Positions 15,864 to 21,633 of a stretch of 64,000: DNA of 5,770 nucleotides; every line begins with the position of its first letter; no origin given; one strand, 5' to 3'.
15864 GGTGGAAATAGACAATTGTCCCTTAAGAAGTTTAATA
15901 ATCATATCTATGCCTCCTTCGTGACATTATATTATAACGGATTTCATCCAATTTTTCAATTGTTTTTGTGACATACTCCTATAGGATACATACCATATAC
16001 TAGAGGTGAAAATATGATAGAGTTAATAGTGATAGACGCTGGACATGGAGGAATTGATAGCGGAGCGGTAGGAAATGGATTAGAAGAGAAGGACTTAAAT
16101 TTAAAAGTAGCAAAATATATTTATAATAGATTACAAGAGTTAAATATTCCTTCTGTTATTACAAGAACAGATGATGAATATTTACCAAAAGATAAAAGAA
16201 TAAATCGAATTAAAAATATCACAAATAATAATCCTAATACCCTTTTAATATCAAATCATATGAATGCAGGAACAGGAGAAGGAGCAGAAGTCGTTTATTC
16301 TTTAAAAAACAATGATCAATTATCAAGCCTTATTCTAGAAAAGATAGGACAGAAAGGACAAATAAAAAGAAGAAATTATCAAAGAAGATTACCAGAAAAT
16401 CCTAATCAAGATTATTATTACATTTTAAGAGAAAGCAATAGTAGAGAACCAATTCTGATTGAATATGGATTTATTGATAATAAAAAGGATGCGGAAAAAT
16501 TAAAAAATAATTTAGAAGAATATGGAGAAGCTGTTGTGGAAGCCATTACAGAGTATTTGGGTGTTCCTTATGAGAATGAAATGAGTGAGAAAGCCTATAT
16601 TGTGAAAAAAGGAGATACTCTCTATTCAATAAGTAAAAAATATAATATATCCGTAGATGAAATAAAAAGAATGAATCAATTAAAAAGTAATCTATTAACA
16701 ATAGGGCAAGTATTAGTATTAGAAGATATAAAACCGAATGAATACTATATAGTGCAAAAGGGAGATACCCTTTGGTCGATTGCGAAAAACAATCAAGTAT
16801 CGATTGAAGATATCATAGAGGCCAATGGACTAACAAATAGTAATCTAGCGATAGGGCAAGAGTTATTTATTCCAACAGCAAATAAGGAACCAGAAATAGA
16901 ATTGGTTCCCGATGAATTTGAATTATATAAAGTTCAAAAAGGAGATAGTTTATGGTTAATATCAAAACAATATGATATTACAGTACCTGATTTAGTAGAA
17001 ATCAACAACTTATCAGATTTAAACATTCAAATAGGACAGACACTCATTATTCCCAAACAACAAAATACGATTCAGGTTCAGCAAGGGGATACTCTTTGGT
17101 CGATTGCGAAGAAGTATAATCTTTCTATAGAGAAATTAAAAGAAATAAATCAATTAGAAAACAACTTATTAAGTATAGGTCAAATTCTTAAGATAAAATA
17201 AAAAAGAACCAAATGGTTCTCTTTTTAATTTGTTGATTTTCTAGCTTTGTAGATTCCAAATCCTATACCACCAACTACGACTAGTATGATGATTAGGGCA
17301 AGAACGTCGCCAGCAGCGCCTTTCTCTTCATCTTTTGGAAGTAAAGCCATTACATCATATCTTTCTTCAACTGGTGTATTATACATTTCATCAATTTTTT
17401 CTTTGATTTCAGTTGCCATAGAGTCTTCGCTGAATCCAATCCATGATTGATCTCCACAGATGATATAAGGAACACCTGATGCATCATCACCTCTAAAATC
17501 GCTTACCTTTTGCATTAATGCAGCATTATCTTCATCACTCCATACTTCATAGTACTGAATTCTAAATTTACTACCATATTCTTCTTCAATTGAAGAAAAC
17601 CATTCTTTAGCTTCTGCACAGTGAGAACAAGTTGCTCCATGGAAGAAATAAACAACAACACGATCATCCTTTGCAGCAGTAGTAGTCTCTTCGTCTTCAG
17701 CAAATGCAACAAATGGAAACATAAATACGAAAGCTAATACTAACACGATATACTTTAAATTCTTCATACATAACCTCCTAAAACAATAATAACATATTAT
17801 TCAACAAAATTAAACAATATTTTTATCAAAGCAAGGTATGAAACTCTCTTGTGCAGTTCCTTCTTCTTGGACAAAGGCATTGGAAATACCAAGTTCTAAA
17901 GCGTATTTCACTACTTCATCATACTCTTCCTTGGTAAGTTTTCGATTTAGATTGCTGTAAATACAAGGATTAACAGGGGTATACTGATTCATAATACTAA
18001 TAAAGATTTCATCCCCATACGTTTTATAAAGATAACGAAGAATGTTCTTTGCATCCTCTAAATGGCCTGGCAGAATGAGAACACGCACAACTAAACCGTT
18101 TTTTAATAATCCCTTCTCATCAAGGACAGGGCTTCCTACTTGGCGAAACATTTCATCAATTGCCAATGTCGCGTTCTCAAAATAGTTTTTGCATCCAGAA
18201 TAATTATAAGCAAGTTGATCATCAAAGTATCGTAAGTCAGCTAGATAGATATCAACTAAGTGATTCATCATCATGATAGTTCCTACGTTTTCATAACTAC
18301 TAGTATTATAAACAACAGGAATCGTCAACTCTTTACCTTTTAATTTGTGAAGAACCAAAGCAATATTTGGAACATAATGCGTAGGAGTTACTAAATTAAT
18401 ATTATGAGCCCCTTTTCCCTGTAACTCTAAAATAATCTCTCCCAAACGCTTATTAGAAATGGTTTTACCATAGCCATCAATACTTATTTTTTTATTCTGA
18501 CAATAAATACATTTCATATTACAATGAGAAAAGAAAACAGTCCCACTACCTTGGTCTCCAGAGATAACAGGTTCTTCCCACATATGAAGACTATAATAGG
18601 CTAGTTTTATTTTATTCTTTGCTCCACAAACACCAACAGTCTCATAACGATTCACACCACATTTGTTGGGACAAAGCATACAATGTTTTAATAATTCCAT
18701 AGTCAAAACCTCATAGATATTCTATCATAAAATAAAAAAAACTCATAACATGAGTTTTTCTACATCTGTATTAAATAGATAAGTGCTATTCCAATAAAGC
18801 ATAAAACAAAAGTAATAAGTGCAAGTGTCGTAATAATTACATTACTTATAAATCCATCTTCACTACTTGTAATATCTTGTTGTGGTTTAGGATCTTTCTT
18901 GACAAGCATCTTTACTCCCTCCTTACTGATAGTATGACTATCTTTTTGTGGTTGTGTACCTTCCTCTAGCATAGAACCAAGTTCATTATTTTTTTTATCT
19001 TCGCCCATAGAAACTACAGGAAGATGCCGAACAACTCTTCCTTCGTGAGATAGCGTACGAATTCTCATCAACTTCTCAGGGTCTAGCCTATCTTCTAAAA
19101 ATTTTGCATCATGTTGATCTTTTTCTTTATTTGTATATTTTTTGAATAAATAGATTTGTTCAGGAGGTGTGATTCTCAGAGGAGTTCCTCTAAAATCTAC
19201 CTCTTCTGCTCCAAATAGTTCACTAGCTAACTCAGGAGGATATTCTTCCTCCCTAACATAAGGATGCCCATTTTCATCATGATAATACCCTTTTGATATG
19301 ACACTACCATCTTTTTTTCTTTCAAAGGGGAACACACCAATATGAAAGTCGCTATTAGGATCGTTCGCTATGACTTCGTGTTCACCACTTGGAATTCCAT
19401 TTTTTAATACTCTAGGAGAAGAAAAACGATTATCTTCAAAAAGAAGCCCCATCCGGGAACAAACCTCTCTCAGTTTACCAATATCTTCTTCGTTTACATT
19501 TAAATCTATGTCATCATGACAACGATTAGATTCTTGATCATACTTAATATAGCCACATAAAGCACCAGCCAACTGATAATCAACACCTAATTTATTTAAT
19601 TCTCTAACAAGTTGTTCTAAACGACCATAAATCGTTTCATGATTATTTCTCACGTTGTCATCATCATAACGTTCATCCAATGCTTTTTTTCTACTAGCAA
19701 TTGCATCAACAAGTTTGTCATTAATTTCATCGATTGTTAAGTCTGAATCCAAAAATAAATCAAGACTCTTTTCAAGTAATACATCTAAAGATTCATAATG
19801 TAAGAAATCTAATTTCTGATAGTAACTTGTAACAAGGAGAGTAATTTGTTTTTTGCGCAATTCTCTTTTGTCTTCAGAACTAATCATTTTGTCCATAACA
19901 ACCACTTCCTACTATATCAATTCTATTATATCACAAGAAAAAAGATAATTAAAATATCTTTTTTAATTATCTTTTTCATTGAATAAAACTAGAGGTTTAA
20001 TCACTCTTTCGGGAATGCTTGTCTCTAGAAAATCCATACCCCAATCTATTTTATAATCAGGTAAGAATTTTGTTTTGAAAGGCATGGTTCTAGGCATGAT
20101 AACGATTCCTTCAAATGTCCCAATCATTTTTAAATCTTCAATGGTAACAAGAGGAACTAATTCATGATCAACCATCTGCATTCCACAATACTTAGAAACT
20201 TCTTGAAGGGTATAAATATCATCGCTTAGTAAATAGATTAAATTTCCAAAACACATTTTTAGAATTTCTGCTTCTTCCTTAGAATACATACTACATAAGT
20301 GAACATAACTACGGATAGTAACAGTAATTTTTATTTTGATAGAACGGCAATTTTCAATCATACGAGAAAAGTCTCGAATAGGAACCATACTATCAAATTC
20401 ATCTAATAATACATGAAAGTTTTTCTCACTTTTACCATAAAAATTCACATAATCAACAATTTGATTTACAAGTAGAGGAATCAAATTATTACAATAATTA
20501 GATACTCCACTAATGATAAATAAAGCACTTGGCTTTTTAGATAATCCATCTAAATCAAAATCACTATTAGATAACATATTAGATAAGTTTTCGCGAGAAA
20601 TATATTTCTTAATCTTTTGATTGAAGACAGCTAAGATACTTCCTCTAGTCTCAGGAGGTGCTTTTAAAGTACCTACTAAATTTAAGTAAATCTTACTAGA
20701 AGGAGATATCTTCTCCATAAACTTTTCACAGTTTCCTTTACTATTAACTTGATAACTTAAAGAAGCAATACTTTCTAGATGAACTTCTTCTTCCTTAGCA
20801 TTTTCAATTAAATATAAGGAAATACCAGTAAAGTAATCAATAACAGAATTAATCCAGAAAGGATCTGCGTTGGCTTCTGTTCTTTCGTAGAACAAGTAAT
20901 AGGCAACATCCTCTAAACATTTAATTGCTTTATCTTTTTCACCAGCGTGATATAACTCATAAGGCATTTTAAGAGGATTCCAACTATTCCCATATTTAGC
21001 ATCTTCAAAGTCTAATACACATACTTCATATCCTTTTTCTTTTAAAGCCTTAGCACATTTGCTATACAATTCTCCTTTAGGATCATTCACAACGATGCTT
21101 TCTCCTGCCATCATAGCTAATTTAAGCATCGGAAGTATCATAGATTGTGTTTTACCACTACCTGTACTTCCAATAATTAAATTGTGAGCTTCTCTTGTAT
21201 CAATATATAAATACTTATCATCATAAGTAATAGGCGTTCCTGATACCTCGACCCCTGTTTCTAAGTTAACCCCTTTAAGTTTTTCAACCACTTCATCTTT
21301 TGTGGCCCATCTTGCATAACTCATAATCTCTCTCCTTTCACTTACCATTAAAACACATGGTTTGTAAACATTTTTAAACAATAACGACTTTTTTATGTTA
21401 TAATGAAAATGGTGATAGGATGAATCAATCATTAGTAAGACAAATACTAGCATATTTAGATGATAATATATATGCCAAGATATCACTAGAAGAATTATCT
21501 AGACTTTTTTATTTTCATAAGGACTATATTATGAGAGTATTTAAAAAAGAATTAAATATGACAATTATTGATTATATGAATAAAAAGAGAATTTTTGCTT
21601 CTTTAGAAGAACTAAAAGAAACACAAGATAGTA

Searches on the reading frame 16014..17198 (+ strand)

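Call 14: search_protein_families(library=ncbifam, proteins=[window:16014-17198:+], max_evalue=1e-10)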
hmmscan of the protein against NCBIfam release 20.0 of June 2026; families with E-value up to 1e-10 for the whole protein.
window:16014-17198:+ (395 aa): 17 families
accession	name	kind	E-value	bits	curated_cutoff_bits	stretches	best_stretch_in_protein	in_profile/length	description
NF008050.0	PRK10783.1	equivalog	1.2e-37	129.3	508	2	157-284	312-445/457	murein transglycosylase D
NF041208.1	celldiv_DipM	equivalog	1.3e-34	120.1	740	0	191-236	182-227/419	cell division endopeptidase DipM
TIGR02899.1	spore_safA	subfamily_domain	8.4e-34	115.3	67.85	0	247-287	1-43/44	SafA/ExsA family spore coat assembly protein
NF004974.0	PRK06347.1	equivalog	1.6e-33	116.6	701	1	244-346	481-591/592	1,4-beta-N-acetylmuramoylhydrolase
NF010723.1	PRK14125.1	equivalog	1.4e-26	92.2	60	0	301-348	31-86/87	cell division suppressor protein YneA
NF050804.1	CellDivDipMCaul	equivalog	4.8e-26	91.7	900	2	192-291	133-234/634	cell division endopeptidase DipM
NF040883.1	amid_act_ActS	equivalog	2.5e-24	85.9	375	0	188-237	29-79/242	amidase activator ActS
TIGR02907.1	spore_VI_D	equivalog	4.2e-24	85.7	169.85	0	355-394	304-343/344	stage VI sporulation protein D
TIGR02883.1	spore_cwlD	equivalog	7e-24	85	221.55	1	4-180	2-184/189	N-acetylmuramoyl-L-alanine amidase CwlD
NF047755.1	LIC_10271_M23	exception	7.2e-23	81.4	180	0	240-290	22-73/207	LIC_10271 family cell wall hydrolase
NF010495.0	PRK13914.1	equivalog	3.2e-21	75.9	647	0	298-352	195-249/481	invasion associated endopeptidase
NF042931.1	SAG1386_EF1546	equivalog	3.6e-21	75.9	80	0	349-395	108-158/158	SAG1386/EF1546 family surface-associated protein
NF052398.1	Agg_Promo_Fact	equivalog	7.9e-18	65.4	170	0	188-238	24-75/202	aggregation-promoting factor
NF012230.0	LWXIA_domain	equivalog_domain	8e-15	54.7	33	0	243-263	3-23/74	LWXIA domain-containing protein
NF007652.1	PRK10319.1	equivalog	3e-14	53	400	1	4-101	59-156/291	N-acetylmuramoyl-L-alanine amidase AmiA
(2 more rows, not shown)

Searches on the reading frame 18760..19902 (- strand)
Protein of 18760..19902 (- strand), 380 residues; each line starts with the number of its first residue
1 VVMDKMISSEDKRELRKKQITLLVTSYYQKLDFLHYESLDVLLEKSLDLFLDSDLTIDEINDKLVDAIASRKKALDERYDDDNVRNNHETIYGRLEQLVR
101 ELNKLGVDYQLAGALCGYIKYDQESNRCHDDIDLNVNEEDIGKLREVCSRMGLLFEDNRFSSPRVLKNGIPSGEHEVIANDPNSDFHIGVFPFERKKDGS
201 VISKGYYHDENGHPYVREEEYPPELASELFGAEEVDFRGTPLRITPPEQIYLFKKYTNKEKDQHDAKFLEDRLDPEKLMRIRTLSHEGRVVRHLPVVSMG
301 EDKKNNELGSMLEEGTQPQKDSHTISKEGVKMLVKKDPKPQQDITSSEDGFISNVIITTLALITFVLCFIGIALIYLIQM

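Call 80: search_protein_families(library=pfam, proteins=[window:18760-19902:-], max_evalue=0.0001)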
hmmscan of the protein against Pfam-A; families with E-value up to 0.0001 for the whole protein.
window:18760-19902:- (380 aa): 1 family
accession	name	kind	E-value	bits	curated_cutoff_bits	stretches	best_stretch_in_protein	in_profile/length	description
PF14907.12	NTP_transf_5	-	9.6e-05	22.5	31.2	0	83-252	48-185/249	Uncharacterised nucleotidyltransferase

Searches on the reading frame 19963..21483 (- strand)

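Call 14: search_protein_families(library=ncbifam, proteins=[window:19963-21483:-], max_evalue=1e-10)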
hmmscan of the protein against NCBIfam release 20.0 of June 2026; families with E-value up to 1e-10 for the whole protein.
window:19963-21483:- (506 aa): 1 family
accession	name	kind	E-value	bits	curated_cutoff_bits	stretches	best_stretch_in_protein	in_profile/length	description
NF045973.1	conju_CD1115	equivalog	8.6e-58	196.2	250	1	91-440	17-379/442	VirD4-like conjugal transfer protein, CD1115 family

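Call 80: search_protein_families(library=pfam, proteins=[window:19963-21483:-], max_evalue=0.0001)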
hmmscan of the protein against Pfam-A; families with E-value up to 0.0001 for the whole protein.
window:19963-21483:- (506 aa): 4 families
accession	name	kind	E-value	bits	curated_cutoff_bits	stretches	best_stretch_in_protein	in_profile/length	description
PF02534.20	T4SS-DNA_transf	-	2.2e-41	142.6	20.1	1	67-439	22-388/468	Type IV secretory system Conjugative DNA transfer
PF10412.15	TrwB_AAD_bind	-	2.7e-14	53.3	20.5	1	95-440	12-330/387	Type IV secretion-system coupling protein DNA-binding domain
PF12696.13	TraG-D_C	-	3.9e-12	46.6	22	1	356-439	2-85/126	TraM recognition site of TraD and TraG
PF01935.23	DUF87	-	1.1e-05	26.1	23.2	1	82-147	4-69/220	Helicase HerA, central domain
